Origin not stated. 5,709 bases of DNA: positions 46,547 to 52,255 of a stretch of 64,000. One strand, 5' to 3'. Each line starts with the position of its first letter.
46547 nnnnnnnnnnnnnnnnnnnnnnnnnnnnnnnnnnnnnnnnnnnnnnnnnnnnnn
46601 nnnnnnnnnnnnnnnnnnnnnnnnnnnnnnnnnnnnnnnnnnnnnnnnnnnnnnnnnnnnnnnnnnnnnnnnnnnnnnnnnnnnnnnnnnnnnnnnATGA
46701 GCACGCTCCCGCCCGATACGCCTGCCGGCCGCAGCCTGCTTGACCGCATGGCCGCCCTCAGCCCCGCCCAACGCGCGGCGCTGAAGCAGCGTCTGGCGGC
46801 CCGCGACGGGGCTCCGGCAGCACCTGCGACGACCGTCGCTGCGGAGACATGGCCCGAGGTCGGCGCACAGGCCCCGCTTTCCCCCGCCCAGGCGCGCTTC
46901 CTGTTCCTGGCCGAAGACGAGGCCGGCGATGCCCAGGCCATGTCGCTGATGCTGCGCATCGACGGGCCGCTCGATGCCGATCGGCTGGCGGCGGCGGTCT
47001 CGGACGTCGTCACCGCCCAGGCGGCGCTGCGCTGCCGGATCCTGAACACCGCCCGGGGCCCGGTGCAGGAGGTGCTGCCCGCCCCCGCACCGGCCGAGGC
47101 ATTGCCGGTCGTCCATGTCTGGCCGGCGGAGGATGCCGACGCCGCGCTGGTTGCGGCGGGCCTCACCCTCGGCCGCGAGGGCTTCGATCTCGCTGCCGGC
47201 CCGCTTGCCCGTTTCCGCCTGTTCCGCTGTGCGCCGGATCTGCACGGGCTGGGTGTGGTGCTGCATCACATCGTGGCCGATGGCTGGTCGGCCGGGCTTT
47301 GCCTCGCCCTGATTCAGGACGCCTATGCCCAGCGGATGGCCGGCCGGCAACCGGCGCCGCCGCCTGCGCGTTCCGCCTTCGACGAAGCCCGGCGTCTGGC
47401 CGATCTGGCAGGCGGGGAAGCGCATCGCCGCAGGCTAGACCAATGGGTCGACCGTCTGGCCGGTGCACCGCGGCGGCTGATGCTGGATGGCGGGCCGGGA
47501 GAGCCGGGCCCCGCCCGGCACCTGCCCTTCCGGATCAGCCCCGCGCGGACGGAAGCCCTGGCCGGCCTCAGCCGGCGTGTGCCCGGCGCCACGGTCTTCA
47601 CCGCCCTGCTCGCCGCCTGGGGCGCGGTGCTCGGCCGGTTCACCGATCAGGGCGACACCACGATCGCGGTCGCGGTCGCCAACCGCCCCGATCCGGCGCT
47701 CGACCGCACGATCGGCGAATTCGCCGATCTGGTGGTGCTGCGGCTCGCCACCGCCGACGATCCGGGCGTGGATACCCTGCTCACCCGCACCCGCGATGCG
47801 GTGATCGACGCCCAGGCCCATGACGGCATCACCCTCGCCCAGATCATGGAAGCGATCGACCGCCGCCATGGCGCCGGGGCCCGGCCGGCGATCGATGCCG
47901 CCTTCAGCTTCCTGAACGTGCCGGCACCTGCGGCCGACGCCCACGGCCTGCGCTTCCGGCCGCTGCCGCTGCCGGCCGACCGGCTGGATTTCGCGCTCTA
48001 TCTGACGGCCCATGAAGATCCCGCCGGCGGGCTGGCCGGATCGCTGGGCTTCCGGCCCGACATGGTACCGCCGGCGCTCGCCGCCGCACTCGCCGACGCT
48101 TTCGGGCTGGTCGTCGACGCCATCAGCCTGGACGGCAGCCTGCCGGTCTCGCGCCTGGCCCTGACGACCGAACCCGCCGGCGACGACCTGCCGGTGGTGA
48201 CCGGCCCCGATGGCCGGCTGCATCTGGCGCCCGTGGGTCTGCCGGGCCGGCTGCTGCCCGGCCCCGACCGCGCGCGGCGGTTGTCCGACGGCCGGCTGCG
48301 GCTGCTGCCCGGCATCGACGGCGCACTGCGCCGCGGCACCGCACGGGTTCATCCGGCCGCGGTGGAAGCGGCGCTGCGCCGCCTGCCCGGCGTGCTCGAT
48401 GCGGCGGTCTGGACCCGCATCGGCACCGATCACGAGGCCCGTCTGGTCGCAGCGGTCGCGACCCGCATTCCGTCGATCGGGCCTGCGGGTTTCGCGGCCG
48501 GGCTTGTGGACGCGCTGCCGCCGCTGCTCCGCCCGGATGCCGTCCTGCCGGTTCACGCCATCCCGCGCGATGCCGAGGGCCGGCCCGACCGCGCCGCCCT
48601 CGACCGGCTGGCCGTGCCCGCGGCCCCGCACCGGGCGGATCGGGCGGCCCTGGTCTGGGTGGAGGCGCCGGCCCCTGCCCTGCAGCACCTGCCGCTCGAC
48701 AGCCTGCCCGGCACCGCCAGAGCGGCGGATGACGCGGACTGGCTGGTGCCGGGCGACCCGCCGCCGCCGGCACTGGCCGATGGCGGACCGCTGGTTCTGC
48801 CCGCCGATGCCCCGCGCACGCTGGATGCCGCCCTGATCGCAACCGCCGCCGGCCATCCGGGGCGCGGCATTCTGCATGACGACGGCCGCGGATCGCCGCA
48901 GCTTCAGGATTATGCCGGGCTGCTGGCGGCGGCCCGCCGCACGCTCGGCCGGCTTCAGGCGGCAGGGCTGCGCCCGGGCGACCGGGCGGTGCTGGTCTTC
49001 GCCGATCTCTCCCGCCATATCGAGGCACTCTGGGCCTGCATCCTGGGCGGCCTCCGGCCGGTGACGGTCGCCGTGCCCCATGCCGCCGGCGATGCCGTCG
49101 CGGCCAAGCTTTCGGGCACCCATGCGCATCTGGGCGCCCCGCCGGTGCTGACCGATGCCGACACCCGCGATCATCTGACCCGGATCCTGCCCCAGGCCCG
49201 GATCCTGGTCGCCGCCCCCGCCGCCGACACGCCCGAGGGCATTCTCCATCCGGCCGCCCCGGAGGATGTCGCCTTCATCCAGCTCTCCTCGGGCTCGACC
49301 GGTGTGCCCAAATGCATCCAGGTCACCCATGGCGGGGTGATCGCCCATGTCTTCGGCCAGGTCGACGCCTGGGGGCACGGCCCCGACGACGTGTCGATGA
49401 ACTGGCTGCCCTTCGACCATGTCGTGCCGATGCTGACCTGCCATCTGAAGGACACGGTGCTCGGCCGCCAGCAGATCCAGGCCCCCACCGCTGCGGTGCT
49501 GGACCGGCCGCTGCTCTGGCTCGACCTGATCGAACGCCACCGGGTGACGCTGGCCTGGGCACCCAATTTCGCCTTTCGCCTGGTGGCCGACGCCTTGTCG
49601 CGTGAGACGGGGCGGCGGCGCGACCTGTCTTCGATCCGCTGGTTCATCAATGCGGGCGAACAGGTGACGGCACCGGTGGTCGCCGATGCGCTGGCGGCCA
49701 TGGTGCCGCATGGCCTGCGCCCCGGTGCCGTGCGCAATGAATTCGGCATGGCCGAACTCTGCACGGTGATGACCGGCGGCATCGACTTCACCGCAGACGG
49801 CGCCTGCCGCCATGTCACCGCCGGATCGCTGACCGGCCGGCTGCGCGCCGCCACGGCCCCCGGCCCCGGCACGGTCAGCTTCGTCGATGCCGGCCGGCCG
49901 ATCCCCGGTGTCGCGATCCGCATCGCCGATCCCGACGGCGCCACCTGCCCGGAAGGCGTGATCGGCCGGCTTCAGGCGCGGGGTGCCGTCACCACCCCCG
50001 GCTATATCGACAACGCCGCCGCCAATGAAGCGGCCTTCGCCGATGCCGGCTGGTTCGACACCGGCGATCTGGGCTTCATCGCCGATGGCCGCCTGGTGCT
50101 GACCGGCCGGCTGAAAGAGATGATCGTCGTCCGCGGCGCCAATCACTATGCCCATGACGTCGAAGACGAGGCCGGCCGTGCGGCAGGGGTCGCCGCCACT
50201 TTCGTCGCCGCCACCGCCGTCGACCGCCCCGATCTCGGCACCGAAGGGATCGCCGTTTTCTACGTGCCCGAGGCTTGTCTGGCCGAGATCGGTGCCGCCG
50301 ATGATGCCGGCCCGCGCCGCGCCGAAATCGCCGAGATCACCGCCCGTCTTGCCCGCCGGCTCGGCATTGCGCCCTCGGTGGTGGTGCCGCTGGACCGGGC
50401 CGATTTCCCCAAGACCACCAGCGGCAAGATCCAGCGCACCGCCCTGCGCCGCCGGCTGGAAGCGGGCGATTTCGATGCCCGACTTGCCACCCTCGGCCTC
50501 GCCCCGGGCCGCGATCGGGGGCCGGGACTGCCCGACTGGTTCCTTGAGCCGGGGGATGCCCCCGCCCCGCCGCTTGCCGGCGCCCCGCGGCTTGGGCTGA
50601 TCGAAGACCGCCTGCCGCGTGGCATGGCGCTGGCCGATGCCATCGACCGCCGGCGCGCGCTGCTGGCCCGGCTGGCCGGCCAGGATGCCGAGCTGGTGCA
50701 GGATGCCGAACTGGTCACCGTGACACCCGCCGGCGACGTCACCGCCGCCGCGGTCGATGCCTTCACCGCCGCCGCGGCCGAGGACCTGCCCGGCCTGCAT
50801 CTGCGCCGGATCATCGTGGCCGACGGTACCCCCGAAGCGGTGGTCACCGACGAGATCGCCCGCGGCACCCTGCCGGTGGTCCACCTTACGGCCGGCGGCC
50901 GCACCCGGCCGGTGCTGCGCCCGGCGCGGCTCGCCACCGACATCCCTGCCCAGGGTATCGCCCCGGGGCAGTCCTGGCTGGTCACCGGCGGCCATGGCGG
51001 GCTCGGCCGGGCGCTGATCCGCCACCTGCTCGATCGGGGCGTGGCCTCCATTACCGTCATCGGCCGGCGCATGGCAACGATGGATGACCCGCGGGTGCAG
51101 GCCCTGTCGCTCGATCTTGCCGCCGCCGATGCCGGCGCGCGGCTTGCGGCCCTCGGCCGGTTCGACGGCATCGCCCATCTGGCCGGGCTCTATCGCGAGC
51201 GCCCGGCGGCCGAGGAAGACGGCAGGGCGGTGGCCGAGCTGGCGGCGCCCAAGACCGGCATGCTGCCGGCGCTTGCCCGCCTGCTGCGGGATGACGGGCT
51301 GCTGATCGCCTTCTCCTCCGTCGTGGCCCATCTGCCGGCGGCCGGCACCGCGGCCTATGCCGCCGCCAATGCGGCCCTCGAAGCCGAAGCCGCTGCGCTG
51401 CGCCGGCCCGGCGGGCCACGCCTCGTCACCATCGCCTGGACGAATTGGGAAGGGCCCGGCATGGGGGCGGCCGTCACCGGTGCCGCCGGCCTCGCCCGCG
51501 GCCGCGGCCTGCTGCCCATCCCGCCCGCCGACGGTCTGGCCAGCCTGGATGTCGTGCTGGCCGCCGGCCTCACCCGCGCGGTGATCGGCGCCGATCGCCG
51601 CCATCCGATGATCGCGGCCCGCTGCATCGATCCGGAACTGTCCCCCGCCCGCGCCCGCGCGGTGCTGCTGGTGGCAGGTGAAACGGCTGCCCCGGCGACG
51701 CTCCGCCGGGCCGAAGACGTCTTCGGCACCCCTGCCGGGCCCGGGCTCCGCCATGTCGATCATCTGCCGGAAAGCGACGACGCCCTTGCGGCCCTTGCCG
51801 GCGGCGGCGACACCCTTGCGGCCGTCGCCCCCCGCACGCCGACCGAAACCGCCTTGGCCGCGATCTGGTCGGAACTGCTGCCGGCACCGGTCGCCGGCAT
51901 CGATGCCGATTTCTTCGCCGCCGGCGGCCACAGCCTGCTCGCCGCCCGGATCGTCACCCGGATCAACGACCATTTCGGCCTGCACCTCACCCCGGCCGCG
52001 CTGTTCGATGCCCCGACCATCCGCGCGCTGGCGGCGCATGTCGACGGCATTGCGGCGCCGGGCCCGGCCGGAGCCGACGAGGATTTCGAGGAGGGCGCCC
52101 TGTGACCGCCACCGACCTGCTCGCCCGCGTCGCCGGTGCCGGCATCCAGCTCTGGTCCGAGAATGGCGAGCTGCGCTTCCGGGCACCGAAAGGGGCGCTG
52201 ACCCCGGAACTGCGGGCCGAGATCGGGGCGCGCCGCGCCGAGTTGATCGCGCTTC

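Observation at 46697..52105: Unusual module: C - vestigial A fragment - FAAL/acyl-AMP-ligase-type adenylation domain - KR - T (predicted in-cis reduced hydroxy-acid unit, ester-forming C domain)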

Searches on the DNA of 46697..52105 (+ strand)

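Call 12: search_dna_similar(query=window:46697-52105:+, collection=plasmids, mode=near, max_rows=10)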
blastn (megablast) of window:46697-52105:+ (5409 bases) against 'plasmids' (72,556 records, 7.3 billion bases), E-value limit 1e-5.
Records with a match: 2; places in all: 3; records where one place covers at least 80% of the query: 1.
Best place of each record, by identity: 95-99% 1; 90-95% 1.
By first word of the organism name: Tistrella 1; Kitasatospora 1.
By predicted mobility (MOB-suite, as given by PLSDB): conjugative 1; non-mobilizable 1.
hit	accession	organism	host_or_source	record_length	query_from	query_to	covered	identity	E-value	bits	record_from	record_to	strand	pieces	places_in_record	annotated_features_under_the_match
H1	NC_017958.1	Tistrella mobilis KA081020-065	-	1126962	1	5409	100%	95.4%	0e+0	8588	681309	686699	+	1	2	record has no annotation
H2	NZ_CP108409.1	Kitasatospora sp. NBC_01300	-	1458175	3718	3762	1%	93.3%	2e-7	68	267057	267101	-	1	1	record has no annotation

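Call 38: get_annotated_region(hit=H1, flank=20000)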
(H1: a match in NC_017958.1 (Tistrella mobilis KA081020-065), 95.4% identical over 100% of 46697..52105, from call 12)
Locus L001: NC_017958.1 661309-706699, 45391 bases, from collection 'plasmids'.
description: Tistrella mobilis KA081020-065 plasmid pTM3, complete sequence
organism: Tistrella mobilis KA081020-065 (NCBI taxid 1110502)
taxonomy: Bacteria; Pseudomonadota; Alphaproteobacteria; Geminicoccales; Geminicoccaceae; Tistrella; Tistrella mobilis; Tistrella mobilis KA081020-065
host: -; source: -; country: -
typing (MOB-suite, as given by PLSDB): conjugative; replicon rep_cluster_10; relaxase MOBH; mating-pair formation MPF_G
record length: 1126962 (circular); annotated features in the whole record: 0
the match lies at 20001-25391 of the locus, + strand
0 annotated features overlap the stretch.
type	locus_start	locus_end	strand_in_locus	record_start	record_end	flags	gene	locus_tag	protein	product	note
